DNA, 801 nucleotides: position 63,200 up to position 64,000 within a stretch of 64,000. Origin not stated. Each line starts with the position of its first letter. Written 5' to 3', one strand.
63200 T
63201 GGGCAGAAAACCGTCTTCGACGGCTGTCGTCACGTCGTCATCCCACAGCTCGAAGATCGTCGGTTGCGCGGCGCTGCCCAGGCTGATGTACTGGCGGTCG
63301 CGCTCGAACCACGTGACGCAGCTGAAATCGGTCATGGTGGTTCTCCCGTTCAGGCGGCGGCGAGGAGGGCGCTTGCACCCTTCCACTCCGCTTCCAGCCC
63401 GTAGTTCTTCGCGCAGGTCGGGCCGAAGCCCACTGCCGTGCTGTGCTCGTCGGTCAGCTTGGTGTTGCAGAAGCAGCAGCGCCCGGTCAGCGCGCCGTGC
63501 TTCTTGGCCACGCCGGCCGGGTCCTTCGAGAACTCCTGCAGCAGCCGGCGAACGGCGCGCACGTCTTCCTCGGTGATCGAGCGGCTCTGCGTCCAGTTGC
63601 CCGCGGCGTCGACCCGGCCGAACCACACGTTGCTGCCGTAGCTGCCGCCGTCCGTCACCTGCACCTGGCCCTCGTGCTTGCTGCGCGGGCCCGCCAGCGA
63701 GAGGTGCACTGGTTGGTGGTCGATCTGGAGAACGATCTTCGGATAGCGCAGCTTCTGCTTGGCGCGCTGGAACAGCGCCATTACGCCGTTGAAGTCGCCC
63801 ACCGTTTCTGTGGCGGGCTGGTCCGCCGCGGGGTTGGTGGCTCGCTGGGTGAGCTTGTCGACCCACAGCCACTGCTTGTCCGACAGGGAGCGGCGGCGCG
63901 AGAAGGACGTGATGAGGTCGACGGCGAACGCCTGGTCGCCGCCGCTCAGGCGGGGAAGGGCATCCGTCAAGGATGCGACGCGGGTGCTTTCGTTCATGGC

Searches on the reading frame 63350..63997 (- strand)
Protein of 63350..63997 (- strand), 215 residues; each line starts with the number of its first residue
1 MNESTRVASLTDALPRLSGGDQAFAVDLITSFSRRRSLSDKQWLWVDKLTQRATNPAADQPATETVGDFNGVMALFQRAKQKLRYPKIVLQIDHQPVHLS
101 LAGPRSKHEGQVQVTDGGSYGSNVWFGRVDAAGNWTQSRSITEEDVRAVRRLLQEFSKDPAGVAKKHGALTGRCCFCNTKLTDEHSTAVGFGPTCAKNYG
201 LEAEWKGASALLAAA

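Call 58: search_protein_families(library=pfam, proteins=[window:63350-63997:-], max_evalue=0.001)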
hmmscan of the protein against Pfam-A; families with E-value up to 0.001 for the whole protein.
window:63350-63997:- (215 aa): 1 family
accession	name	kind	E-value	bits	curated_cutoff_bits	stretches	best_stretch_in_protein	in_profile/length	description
PF19474.4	DUF6011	-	8.5e-13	48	26.6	1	165-199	2-36/37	Family of unknown function (DUF6011)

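Call 98: find_encoding_contigs(protein=window:63350-63997:-, flank=6000, max_places=4)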
Protein window:63350-63997:- (215 aa): 24 contigs read that carry it; 2 places shown.
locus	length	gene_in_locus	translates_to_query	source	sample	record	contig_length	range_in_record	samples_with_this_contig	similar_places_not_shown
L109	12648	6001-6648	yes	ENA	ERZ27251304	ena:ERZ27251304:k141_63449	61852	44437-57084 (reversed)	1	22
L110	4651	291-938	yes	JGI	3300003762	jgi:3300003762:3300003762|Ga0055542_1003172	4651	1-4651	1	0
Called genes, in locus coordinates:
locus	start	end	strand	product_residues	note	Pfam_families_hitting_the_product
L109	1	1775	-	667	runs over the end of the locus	PF04586:Peptidase_S78, PF05065:Phage_capsid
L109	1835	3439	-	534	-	PF03354:TerL_ATPase, PF20441:TerL_nuclease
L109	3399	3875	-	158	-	PF05119:Terminase_4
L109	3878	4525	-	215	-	-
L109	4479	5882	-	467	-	PF22555:DAM-like-phage1, PF22559:GNAT-phage-like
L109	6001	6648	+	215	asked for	PF19474:DUF6011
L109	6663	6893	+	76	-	-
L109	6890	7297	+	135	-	-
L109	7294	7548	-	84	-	-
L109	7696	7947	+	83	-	-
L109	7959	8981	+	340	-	PF06067:DUF932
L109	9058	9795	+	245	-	-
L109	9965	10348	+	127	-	-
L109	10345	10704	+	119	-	-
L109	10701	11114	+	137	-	-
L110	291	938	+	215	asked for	PF19474:DUF6011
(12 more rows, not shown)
